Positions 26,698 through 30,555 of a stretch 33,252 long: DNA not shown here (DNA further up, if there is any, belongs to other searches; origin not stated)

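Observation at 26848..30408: One 1186-aa chain fuses methyltransferase + GT2 + GT-B + heptad tail next to Wzm/Wzt: candidate single-polypeptide polymerase/chain-terminator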

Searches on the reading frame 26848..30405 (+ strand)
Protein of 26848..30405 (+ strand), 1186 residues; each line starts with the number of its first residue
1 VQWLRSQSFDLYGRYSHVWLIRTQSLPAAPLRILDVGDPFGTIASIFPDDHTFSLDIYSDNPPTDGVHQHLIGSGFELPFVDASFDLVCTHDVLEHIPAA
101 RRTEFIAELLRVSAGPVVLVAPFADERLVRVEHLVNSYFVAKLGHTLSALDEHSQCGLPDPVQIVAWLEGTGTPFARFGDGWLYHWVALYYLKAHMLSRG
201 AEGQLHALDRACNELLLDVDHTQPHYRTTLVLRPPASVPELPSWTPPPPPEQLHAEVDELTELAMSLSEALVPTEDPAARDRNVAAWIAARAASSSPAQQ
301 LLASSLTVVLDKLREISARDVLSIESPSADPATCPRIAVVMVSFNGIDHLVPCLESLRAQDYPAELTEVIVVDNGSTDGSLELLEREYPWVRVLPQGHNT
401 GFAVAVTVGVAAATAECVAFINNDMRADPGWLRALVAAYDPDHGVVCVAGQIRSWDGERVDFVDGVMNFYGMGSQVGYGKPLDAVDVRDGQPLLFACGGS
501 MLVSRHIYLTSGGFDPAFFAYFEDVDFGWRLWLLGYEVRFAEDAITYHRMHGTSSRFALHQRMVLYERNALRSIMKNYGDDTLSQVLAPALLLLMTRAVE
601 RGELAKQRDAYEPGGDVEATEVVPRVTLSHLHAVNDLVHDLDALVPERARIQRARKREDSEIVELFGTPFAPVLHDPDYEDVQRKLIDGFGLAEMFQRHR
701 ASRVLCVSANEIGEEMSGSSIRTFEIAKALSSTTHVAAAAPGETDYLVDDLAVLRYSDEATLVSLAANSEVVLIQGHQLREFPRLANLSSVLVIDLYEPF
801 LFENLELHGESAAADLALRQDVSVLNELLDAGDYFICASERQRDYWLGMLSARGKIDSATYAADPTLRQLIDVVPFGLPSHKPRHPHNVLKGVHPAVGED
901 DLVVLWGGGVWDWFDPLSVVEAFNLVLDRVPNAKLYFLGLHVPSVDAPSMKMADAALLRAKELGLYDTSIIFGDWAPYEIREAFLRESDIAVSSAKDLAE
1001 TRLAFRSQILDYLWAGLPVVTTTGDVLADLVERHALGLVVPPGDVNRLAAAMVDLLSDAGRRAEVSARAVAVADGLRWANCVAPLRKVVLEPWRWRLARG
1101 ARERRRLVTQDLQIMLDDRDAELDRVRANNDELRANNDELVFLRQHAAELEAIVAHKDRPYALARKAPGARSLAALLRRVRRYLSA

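Call 5: search_protein_families(library=pfam, proteins=[window:26848-30405:+], max_evalue=0.01)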
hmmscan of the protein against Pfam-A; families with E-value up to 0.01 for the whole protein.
window:26848-30405:+ (1186 aa): 9 families
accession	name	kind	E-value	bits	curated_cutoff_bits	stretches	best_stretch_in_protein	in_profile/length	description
PF00535.33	Glycos_transf_2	-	3e-24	86.3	23.3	1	339-499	2-155/168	Glycosyl transferase family 2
PF13641.12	Glyco_tranf_2_3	-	6.6e-14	52.9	27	1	335-562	1-224/230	Glycosyltransferase like family 2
PF13692.12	Glyco_trans_1_4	-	9.8e-12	45.8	27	1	919-1058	20-142/142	Glycosyl transferases group 1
PF00534.26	Glycos_transf_1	-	2.2e-08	34.3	26.4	1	919-1068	33-168/172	Glycosyl transferases group 1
PF13632.12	Glyco_trans_2_3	-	4.5e-06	27.1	27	1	418-549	2-124/198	Glycosyl transferase family group 2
PF08241.18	Methyltransf_11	-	2.7e-05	25.2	21.2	1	69-112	45-86/95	Methyltransferase domain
PF13649.12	Methyltransf_25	-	0.0024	18.9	27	0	73-112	53-92/97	Methyltransferase domain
PF13506.12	Glyco_transf_21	-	0.0045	16.9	21.7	1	407-567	23-173/174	Glycosyl transferase family 21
PF13844.12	Glyco_transf_41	-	0.0063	15.3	25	1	919-1032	384-483/543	Glycosyl transferase family 41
